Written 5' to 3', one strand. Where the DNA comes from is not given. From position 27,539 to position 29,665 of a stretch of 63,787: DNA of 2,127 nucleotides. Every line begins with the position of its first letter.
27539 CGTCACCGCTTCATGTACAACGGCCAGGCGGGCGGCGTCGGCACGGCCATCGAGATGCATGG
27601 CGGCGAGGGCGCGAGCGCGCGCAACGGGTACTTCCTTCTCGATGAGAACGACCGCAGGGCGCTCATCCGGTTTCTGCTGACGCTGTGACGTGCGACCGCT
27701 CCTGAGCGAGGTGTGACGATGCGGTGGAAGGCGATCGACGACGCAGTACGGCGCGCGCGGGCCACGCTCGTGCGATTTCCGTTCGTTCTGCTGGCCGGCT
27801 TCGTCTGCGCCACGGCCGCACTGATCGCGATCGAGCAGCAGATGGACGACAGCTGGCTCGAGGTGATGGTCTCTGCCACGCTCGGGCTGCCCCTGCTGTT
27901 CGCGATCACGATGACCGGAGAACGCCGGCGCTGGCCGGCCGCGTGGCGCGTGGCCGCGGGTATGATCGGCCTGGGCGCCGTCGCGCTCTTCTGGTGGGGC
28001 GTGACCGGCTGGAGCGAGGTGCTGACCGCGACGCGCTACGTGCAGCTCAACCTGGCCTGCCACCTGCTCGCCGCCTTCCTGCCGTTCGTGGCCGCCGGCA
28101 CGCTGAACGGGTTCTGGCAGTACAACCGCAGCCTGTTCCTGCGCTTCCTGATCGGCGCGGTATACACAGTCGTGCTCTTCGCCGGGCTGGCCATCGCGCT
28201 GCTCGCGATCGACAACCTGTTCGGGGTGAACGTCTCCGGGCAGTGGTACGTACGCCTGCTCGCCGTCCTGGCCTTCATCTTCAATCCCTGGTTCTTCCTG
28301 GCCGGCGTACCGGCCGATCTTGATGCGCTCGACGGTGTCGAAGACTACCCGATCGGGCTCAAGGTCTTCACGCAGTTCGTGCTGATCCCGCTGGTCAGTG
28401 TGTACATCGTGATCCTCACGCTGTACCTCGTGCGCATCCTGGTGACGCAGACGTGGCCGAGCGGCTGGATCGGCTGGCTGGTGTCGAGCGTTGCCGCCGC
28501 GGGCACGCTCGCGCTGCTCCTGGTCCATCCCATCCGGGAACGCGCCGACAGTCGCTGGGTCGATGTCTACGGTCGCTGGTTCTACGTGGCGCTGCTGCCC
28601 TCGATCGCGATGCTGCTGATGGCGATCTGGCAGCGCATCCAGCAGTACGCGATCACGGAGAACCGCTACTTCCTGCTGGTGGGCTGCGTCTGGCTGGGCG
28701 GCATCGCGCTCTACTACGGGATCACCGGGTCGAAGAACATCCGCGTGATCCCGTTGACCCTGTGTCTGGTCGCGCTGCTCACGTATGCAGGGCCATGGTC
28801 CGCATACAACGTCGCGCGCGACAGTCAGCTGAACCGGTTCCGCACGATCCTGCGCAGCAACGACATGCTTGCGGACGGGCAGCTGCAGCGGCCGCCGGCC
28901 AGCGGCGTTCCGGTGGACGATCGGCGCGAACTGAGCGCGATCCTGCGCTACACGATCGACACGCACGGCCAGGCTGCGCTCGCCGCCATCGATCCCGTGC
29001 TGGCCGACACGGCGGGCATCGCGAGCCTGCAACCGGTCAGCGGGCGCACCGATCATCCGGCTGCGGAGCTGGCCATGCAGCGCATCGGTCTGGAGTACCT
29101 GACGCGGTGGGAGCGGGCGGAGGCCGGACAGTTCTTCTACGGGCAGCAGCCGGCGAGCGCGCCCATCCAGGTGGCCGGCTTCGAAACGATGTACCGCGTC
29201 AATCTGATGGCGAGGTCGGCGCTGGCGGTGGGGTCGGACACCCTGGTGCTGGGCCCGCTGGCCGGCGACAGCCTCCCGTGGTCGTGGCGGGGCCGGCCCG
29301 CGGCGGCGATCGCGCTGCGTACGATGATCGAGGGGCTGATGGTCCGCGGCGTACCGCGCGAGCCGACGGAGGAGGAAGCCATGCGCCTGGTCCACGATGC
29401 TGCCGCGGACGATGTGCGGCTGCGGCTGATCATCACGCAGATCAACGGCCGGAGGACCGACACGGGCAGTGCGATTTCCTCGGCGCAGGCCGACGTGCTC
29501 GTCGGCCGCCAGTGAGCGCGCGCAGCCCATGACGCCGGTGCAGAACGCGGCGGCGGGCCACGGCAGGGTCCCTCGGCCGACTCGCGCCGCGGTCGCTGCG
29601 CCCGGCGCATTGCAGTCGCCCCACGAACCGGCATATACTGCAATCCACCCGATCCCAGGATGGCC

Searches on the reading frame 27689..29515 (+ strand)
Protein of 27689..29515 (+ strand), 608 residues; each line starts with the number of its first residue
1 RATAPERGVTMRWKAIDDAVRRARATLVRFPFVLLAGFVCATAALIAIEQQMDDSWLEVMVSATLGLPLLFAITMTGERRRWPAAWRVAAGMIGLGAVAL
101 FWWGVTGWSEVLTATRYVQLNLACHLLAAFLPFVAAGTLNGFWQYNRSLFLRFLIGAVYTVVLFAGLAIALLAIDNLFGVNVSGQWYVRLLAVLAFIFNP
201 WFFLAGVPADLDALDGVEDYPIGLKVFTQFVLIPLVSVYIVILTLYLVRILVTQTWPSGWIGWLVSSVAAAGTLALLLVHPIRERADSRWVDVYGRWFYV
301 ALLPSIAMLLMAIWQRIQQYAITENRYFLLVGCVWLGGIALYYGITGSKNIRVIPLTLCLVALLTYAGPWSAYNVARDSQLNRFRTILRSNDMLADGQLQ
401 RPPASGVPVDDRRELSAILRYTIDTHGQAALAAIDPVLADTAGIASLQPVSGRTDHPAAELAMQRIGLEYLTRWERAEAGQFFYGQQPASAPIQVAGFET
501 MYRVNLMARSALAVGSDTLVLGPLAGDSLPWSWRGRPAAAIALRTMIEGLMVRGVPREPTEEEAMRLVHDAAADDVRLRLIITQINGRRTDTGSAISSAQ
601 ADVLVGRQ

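Call 59: search_protein_families(library=padloc, proteins=[window:27689-29515:+], max_evalue=0.00001)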
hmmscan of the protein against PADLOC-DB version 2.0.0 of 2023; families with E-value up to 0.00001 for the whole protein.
window:27689-29515:+ (608 aa): 0 families

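Call 118: search_protein_families(library=pfam, proteins=[window:27689-29515:+], max_evalue=0.00001)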
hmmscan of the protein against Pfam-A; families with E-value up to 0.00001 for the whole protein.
window:27689-29515:+ (608 aa): 1 family
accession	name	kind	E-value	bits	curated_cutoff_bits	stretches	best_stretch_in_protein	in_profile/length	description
PF13687.11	DUF4153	-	9.9e-28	97.8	27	1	40-383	5-353/373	Domain of unknown function (DUF4153)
